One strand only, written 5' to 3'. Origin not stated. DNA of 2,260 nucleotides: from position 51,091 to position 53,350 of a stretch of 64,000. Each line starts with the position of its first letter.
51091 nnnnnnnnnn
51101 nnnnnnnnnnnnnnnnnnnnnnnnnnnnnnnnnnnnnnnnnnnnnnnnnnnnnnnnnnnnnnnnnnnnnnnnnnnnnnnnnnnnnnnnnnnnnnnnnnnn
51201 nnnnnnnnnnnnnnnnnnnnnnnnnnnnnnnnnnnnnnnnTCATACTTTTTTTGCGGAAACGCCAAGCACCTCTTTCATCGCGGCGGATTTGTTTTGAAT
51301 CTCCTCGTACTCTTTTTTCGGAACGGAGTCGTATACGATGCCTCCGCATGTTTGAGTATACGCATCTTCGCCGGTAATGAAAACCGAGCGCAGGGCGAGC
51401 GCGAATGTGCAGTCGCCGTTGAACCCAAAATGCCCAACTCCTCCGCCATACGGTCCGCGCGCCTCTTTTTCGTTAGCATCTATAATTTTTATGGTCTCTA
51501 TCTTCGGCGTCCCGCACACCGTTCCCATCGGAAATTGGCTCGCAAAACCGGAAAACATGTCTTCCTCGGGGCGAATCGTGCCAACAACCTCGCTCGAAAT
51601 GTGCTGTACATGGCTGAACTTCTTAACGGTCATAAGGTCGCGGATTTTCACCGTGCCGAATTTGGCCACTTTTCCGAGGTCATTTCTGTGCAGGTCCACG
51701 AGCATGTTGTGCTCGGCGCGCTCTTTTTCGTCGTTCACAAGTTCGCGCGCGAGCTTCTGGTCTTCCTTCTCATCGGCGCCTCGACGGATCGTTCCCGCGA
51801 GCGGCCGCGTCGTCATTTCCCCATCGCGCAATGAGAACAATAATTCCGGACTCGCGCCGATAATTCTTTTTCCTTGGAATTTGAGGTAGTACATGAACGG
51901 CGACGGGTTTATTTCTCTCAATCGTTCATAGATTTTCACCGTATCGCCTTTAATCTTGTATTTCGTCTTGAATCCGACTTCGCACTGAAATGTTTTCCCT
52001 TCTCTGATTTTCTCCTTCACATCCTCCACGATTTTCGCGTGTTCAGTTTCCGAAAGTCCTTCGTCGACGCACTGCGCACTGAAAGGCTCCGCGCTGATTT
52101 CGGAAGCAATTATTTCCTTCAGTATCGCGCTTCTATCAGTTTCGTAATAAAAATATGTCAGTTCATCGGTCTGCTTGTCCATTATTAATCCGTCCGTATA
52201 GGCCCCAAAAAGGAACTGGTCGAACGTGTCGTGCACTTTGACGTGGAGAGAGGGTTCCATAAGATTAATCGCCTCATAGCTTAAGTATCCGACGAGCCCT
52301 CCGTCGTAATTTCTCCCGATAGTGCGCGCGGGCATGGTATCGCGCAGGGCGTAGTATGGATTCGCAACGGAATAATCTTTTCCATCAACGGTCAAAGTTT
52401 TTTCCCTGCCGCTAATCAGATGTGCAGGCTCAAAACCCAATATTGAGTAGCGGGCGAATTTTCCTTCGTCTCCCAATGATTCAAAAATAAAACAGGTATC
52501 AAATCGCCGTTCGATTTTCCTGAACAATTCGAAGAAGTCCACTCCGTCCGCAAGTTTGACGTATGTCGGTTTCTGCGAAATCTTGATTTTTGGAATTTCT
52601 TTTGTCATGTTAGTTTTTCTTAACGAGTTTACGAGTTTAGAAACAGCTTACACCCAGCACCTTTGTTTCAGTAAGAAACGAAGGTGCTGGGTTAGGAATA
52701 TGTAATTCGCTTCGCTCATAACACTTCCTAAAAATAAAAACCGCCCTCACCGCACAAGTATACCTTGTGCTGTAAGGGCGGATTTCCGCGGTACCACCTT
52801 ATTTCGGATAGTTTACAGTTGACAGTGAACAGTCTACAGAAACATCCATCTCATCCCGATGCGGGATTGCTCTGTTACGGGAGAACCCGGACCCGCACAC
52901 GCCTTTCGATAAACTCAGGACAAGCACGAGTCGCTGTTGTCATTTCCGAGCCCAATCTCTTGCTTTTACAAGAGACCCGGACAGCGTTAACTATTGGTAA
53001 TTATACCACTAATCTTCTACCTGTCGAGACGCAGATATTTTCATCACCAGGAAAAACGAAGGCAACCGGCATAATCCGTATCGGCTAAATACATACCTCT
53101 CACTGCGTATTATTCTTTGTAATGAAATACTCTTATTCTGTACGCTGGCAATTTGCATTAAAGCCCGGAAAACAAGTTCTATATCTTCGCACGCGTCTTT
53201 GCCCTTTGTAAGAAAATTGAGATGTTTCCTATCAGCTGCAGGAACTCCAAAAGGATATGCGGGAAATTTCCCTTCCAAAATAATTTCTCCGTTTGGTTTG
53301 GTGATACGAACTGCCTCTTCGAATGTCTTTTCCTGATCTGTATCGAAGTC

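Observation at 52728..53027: Candidate ncRNA gene of about 250 nt, bounded by a promoter and a terminator, downstream of the ATPase/methyltransferase pair and upstream of trpE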

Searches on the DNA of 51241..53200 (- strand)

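Call 4: search_rna_families(source=window, start=52500, end=53200, threshold=evalue, max_evalue=10, show_alignments=4)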
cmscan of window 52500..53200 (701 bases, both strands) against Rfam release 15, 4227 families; matches with E-value up to 10: 8.
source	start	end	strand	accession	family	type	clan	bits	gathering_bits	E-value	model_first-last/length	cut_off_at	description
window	52771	52943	-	RF00230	T-box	Cis-reg; leader;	-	31.7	93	3.2e-05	1-219/219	no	T-box leader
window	52652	52692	+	RF04071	MIR2863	Gene; miRNA;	CL00139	20.1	94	0.32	37-77/113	no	MIR2863 microRNA precursor family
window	52652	52694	+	RF04127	MIR8007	Gene; miRNA;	-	19.7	195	0.27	1-226/226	no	MIR8007 microRNA precursor family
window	52651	52693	+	RF04099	MIR837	Gene; miRNA;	-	19.4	117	0.46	1-122/122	no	MIR837 microRNA precursor family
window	52622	52697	+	RF00109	Vimentin3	Cis-reg;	-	18.2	36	3.7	1-67/67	no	Vimentin 3' UTR protein-binding region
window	52643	52703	+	RF03406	mir-3099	Gene; miRNA;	-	15.9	95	4.3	1-84/84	no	mir-3099 microRNA precursor family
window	52572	52698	-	RF00125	IS128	Gene; sRNA;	-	15.3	80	1.6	1-209/209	no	IS128 RNA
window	52977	53049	-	RF01420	snoR113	Gene; snRNA; snoRNA; CD-box;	-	13.8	47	6.8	1-103/103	no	Small nucleolar RNA snoR113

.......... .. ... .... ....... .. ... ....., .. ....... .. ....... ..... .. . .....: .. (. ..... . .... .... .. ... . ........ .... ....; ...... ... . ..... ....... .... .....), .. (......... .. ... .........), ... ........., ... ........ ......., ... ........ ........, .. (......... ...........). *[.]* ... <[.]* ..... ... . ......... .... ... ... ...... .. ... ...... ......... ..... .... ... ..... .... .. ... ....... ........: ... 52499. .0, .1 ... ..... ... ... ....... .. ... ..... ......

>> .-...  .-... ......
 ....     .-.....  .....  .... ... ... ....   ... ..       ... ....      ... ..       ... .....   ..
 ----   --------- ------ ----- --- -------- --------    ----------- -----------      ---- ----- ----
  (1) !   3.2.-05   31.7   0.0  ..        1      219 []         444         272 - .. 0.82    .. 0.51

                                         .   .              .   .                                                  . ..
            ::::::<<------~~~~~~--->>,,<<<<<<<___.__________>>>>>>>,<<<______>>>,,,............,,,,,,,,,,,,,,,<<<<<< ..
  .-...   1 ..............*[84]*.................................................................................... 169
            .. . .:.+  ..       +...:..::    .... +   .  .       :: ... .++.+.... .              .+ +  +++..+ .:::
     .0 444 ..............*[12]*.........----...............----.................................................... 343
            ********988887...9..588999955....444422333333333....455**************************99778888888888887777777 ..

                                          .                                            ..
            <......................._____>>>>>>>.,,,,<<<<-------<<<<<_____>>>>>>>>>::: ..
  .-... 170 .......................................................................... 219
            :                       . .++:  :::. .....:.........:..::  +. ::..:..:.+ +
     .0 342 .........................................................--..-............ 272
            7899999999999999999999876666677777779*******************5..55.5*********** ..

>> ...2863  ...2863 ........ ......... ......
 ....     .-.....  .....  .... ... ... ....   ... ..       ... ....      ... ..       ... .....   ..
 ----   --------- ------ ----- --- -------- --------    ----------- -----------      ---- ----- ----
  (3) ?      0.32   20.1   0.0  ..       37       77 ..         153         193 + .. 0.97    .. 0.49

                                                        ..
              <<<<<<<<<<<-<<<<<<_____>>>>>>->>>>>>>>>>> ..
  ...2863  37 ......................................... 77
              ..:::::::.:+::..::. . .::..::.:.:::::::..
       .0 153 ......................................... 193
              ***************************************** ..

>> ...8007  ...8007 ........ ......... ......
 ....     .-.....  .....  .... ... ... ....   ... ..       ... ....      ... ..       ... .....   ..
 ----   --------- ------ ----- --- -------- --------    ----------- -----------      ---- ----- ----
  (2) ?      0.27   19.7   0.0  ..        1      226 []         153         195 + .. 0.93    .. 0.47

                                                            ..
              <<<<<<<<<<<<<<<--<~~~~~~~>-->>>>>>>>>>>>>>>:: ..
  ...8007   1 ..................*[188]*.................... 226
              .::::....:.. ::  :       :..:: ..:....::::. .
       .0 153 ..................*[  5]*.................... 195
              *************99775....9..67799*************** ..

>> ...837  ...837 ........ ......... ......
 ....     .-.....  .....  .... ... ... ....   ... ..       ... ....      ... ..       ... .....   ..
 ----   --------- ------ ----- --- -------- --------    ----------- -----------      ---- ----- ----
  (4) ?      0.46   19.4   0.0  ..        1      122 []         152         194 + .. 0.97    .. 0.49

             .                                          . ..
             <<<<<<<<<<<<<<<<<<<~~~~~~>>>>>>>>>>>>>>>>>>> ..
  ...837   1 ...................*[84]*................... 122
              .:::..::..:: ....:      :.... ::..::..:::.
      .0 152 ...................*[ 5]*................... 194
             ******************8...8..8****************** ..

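Call 13: search_rna_families(sources=[L001, L002, L003, L004, L005, L006, L007, L008, L009, L010, L011, L012, L013, L014, L015, L016, L017], threshold=gathering)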
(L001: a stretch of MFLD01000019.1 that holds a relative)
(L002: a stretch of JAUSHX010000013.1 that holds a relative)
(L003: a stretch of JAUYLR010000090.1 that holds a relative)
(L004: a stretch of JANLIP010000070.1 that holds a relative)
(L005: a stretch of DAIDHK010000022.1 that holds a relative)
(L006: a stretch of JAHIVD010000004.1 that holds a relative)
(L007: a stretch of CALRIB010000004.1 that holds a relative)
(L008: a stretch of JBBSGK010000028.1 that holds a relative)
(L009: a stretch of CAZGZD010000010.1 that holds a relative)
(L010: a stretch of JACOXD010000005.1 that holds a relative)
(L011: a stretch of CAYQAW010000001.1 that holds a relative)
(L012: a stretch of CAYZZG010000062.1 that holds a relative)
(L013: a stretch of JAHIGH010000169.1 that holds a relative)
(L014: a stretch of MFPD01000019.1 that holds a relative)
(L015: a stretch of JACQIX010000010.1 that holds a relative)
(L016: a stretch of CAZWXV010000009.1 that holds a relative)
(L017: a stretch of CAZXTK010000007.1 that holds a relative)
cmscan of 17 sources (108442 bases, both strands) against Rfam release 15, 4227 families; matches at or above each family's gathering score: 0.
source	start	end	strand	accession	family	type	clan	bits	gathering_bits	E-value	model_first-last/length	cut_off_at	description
